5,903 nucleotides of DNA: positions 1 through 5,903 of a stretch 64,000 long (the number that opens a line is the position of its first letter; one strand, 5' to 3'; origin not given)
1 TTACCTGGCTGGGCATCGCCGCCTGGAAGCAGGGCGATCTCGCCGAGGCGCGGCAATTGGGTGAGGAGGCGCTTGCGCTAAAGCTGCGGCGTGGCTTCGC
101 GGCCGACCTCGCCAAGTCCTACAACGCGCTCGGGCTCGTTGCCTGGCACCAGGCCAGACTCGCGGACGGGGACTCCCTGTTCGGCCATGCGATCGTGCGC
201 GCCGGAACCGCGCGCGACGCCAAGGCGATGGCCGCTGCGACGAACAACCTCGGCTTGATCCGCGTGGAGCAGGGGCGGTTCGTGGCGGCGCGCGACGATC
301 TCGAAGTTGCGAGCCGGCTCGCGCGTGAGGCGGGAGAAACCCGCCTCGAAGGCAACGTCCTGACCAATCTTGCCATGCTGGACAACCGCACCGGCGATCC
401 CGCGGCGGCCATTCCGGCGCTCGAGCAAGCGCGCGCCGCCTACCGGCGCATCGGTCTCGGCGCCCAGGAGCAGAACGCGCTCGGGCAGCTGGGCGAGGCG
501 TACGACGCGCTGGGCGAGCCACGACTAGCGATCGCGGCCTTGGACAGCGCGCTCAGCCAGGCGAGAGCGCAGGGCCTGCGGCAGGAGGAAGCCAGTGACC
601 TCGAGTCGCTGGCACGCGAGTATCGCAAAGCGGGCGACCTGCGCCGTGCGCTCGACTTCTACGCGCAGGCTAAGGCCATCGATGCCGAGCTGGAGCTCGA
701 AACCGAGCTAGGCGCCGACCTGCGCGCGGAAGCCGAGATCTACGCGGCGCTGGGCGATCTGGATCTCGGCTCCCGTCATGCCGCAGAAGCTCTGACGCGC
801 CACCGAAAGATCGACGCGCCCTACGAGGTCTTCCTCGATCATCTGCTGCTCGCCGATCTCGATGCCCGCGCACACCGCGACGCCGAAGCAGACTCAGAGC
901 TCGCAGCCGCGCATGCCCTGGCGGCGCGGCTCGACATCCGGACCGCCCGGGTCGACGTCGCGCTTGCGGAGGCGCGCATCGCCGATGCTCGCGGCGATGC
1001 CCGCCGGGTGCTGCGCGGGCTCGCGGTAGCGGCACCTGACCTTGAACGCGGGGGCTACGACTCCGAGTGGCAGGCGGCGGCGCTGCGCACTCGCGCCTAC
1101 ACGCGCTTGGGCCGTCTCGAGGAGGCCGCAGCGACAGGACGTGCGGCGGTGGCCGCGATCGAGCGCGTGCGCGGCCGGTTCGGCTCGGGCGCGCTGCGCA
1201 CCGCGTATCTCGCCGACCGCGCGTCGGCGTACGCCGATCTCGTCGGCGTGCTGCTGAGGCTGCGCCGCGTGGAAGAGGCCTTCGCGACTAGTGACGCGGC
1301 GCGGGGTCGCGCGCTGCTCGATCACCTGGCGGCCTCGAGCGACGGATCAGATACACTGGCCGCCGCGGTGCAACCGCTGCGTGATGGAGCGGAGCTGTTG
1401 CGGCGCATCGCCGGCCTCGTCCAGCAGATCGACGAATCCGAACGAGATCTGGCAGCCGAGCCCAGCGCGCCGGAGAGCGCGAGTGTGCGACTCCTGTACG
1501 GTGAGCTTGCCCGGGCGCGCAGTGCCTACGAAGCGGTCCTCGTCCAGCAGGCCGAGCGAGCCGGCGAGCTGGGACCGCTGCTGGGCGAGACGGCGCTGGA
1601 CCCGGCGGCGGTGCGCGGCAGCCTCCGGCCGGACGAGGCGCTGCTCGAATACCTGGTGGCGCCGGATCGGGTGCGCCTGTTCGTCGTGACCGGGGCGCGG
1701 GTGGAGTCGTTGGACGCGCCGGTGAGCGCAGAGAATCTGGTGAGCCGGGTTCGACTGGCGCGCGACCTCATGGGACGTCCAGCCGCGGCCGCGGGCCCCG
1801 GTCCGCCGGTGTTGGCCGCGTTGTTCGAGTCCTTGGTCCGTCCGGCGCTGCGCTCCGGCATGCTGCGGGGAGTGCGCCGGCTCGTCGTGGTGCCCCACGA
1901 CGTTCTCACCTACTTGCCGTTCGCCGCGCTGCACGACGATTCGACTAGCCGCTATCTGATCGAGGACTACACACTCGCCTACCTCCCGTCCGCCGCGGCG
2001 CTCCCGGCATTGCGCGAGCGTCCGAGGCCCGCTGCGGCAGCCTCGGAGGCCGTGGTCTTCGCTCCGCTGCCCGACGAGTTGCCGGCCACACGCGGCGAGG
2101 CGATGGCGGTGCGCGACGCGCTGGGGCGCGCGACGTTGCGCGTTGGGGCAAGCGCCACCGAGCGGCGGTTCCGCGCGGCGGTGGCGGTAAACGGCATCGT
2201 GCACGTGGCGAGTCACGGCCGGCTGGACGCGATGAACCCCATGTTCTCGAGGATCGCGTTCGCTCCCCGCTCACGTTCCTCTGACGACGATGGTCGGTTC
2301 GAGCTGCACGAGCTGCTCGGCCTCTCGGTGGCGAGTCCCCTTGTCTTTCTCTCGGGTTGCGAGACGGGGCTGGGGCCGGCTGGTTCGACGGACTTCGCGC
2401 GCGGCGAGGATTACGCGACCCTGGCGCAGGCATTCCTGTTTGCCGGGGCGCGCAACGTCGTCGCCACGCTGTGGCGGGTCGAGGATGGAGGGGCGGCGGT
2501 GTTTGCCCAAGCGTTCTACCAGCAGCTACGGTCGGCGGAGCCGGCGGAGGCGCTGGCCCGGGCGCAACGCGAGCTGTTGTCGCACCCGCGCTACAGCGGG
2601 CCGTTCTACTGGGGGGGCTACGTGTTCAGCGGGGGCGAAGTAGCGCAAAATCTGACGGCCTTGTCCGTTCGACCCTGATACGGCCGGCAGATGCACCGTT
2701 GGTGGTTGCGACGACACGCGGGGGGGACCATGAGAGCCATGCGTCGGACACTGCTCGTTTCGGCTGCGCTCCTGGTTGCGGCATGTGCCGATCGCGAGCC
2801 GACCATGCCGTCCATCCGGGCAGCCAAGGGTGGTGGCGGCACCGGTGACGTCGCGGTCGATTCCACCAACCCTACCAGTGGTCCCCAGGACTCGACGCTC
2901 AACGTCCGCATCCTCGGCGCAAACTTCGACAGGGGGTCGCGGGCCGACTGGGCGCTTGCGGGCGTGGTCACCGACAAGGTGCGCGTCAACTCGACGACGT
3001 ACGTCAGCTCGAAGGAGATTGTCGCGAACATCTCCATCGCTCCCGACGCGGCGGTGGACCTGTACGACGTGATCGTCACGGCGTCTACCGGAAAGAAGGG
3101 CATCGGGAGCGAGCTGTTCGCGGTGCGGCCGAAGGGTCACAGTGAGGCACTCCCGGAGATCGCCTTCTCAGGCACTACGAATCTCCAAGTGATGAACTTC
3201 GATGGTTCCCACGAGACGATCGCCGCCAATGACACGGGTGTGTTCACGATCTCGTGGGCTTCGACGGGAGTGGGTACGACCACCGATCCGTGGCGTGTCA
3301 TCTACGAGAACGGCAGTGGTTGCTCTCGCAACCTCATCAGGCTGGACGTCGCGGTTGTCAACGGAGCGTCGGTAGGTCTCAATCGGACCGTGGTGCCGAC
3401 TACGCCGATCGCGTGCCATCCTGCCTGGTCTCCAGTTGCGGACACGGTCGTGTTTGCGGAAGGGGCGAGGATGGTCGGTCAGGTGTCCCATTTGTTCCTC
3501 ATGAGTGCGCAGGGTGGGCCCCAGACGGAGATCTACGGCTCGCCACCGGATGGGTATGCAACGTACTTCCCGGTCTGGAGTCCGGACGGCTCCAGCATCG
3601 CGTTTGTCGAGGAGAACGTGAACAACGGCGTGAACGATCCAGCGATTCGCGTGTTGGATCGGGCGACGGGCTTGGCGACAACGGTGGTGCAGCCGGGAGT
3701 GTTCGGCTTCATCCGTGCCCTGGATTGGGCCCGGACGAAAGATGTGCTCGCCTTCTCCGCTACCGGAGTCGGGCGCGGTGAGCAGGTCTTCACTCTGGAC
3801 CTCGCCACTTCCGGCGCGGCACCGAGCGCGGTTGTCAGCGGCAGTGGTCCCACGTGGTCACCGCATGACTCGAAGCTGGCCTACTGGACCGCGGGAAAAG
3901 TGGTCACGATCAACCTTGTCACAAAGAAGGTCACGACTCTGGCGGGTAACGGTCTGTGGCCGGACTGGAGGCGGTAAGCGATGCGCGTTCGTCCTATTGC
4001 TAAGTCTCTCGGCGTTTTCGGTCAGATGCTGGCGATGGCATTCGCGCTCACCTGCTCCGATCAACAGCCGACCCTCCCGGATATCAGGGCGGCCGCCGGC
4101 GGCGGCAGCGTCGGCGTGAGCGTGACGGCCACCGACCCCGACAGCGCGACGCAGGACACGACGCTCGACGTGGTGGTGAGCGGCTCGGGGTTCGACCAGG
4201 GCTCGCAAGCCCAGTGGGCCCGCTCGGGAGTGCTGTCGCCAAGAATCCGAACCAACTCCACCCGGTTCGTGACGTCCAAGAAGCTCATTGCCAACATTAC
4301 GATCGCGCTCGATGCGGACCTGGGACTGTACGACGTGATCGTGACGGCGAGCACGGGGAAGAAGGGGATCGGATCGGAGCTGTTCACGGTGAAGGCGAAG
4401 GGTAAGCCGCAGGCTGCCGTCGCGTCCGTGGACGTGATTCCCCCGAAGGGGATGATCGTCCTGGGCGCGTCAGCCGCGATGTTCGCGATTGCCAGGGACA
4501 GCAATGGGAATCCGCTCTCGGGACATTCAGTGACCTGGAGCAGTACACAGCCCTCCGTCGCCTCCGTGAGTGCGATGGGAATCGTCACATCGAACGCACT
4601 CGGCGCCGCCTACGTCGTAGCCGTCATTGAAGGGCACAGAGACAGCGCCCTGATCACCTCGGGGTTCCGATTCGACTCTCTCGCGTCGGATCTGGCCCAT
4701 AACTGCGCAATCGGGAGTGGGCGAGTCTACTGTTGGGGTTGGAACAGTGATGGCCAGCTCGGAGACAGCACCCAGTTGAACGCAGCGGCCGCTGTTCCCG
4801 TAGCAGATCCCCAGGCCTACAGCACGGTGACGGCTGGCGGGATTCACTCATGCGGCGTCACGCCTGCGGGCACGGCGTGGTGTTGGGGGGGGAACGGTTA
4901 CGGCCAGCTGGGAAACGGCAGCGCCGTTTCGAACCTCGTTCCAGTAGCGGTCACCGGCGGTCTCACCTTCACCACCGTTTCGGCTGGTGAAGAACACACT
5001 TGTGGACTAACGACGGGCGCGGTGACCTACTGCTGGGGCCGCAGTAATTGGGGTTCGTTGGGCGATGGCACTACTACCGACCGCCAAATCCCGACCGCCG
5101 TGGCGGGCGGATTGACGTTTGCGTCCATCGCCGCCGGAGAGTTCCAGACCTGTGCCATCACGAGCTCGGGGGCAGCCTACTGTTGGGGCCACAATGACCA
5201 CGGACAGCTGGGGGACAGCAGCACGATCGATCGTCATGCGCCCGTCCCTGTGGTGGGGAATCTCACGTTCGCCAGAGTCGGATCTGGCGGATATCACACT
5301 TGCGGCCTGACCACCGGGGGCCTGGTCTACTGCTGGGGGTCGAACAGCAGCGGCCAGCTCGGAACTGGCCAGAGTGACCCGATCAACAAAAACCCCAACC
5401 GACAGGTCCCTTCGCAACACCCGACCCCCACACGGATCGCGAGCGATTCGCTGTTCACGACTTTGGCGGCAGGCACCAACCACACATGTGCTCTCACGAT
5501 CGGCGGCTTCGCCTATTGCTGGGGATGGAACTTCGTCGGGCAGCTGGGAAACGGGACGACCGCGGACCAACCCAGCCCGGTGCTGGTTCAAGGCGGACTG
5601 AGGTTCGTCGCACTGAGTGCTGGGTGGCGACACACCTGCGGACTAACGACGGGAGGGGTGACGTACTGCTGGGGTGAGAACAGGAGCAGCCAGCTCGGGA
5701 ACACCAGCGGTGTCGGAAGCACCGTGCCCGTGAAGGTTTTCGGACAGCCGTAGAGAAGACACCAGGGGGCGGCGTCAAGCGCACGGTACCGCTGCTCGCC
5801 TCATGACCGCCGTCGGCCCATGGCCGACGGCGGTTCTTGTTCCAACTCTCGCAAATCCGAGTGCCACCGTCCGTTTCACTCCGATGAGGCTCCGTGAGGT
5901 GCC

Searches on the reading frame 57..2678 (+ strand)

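Call 68: search_protein_families(library=pfam, proteins=[window:57-2678:+], max_evalue=0.00001)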
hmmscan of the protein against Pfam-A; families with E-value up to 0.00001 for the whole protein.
window:57-2678:+ (873 aa): 2 families
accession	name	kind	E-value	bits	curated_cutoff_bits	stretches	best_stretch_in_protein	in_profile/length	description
PF12770.12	CHAT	-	1.1e-57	196.1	24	1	585-859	3-288/289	CHAT domain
PF13424.12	TPR_12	-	1.4e-14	54.5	30.1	1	58-130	2-76/77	Tetratricopeptide repeat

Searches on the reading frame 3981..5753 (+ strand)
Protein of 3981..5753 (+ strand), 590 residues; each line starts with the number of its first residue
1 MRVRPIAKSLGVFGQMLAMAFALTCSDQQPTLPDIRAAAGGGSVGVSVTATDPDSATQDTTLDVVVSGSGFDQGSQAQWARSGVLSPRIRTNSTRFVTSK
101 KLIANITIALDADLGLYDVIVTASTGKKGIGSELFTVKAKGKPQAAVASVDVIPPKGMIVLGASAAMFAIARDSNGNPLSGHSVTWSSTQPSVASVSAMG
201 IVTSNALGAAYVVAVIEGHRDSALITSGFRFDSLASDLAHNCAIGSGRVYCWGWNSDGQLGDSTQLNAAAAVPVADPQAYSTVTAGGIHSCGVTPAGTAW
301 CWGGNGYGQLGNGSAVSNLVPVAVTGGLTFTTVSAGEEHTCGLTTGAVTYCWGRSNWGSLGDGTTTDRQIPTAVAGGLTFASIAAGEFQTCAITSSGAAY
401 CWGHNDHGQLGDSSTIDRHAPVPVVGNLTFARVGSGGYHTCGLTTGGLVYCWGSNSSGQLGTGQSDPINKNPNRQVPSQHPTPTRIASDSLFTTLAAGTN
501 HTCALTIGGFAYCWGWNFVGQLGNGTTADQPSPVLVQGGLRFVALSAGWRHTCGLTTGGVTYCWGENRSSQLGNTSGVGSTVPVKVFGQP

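Call 68: search_protein_families(library=pfam, proteins=[window:3981-5753:+], max_evalue=0.00001)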
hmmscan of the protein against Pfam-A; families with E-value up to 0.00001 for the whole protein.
window:3981-5753:+ (590 aa): 5 families
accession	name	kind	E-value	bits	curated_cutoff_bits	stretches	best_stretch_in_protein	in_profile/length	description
PF25390.1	WD40_RLD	-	6.4e-69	233.4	150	2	240-537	42-346/363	RCC1-like domain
PF00415.24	RCC1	-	9.1e-59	196.3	21.7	5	447-505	2-50/50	Regulator of chromosome condensation (RCC1) repeat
PF13540.12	RCC1_2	-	4.2e-46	154.1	22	4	432-459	3-30/30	Regulator of chromosome condensation (RCC1) repeat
PF25384.1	Alsin_RLD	-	3.2e-13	50.2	100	0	351-413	246-310/405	Alsin RCC1-like domain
PF02368.24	Big_2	-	8.2e-07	29.3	22.8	1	146-215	1-67/79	Bacterial Ig-like domain (group 2)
